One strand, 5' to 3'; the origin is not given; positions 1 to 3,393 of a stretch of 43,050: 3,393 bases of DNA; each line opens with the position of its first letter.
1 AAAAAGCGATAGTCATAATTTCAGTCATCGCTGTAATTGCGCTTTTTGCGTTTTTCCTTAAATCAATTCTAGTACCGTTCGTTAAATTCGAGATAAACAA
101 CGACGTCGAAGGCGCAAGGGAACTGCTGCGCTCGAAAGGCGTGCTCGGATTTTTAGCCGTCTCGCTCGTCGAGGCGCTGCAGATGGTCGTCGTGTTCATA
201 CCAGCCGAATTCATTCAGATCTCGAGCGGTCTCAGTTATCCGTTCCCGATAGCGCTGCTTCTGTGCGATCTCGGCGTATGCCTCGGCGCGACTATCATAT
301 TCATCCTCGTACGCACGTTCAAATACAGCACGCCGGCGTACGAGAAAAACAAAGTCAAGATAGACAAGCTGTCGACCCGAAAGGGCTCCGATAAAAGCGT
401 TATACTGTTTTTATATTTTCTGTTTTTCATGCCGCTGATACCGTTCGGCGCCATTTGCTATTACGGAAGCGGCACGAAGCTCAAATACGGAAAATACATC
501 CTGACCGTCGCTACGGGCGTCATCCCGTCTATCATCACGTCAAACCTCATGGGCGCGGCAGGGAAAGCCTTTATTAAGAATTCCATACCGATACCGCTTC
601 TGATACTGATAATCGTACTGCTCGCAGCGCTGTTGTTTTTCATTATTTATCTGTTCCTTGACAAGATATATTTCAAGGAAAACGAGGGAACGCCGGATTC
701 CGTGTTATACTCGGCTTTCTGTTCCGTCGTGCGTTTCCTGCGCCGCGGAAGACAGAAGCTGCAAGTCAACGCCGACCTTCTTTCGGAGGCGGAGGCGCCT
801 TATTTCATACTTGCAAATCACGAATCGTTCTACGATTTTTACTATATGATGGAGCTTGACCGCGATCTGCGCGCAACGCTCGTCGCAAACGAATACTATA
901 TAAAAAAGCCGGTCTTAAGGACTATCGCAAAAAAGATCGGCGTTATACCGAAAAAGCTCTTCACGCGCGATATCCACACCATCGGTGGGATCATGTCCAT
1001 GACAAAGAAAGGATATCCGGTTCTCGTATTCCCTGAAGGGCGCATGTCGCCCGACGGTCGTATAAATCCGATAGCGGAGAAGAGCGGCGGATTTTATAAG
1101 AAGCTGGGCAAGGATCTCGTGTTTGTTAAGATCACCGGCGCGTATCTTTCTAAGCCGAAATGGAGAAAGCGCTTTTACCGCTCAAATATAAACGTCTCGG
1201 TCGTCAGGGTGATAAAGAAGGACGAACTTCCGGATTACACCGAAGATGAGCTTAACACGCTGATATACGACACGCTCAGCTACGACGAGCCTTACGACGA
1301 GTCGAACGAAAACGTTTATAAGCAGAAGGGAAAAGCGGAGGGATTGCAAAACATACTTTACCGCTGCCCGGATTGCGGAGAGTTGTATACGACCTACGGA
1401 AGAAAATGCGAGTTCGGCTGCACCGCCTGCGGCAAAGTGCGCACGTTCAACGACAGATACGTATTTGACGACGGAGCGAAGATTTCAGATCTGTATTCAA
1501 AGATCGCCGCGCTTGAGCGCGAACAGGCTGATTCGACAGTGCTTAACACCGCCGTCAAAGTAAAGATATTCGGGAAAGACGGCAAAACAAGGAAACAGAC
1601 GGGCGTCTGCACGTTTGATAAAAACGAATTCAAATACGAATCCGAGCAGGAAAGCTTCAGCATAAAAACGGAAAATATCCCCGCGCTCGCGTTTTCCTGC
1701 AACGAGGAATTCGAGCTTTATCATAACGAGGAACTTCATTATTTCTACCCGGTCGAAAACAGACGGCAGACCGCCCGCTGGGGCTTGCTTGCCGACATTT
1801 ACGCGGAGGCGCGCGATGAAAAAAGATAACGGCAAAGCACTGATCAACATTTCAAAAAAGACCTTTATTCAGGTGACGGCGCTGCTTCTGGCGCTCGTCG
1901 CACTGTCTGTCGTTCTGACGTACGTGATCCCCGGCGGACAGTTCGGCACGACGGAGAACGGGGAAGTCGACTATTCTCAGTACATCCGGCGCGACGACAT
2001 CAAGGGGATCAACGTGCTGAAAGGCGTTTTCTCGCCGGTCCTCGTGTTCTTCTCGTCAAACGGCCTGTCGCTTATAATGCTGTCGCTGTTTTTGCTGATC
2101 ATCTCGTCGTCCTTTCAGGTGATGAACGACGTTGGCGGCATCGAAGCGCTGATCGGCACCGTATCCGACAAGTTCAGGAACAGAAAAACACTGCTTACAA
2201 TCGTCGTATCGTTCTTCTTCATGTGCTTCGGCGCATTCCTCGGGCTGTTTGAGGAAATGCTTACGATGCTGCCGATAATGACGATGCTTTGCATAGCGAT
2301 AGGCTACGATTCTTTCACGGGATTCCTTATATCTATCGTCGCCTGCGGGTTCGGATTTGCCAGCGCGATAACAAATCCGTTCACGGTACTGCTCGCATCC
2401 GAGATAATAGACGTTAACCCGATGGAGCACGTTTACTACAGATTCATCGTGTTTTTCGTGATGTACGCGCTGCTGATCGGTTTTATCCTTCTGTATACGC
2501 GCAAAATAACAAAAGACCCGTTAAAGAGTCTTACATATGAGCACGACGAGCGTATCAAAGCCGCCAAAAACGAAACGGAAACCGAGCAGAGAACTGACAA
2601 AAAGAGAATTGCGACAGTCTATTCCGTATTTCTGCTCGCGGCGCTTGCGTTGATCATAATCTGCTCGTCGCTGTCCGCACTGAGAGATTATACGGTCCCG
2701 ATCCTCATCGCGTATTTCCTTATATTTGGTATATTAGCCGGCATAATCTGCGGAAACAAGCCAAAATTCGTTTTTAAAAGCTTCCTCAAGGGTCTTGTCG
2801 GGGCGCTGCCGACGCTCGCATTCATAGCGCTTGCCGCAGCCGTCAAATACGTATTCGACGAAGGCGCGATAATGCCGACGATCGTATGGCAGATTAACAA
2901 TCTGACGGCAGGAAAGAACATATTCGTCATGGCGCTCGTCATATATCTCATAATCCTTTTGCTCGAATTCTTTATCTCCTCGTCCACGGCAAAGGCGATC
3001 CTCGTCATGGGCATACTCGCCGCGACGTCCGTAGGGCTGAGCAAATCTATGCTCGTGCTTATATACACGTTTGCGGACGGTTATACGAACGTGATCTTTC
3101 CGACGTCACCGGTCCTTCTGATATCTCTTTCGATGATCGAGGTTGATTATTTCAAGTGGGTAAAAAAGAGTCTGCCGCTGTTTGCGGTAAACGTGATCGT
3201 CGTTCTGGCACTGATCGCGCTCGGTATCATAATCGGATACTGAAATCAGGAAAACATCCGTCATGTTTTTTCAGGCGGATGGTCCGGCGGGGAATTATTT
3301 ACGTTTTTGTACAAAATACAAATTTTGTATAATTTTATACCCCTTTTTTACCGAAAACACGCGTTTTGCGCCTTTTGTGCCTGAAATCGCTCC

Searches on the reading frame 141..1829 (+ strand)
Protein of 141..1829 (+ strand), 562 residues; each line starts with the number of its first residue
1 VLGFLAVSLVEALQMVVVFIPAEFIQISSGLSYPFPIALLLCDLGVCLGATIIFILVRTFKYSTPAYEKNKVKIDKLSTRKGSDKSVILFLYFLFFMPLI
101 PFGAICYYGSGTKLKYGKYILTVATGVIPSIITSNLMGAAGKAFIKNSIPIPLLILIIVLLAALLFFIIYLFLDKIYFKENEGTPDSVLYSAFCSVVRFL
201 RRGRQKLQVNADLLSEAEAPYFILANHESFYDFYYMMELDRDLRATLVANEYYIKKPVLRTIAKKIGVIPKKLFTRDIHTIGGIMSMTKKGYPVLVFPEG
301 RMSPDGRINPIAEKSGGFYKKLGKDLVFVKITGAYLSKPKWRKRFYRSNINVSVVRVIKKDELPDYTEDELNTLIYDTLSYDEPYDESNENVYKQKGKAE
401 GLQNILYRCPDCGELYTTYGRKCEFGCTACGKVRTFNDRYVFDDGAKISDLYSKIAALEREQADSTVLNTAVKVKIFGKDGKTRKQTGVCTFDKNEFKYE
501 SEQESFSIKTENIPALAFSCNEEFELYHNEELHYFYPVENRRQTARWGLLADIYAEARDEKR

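Call 59: search_protein_families(library=pfam, proteins=[window:141-1829:+], max_evalue=0.0001)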
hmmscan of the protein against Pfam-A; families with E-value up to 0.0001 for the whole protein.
window:141-1829:+ (562 aa): 2 families
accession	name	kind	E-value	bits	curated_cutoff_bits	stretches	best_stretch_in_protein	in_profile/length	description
PF09335.16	VTT_dom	-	4.4e-10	40.5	33.9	1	20-138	1-121/123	VTT domain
PF01553.26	Acyltransferase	-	5.5e-10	39.6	23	1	216-311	11-109/132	Acyltransferase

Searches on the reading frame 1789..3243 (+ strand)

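Call 59: search_protein_families(library=pfam, proteins=[window:1789-3243:+], max_evalue=0.0001)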
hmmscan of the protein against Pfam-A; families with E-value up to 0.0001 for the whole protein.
window:1789-3243:+ (484 aa): 2 families
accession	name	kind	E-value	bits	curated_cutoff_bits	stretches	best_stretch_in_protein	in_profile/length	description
PF03606.21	DcuC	-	4.9e-58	197.2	23.1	1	31-478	6-458/461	C4-dicarboxylate anaerobic carrier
PF03600.22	CitMHS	-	5.1e-11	42.7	31.9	1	25-427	9-332/336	Citrate transporter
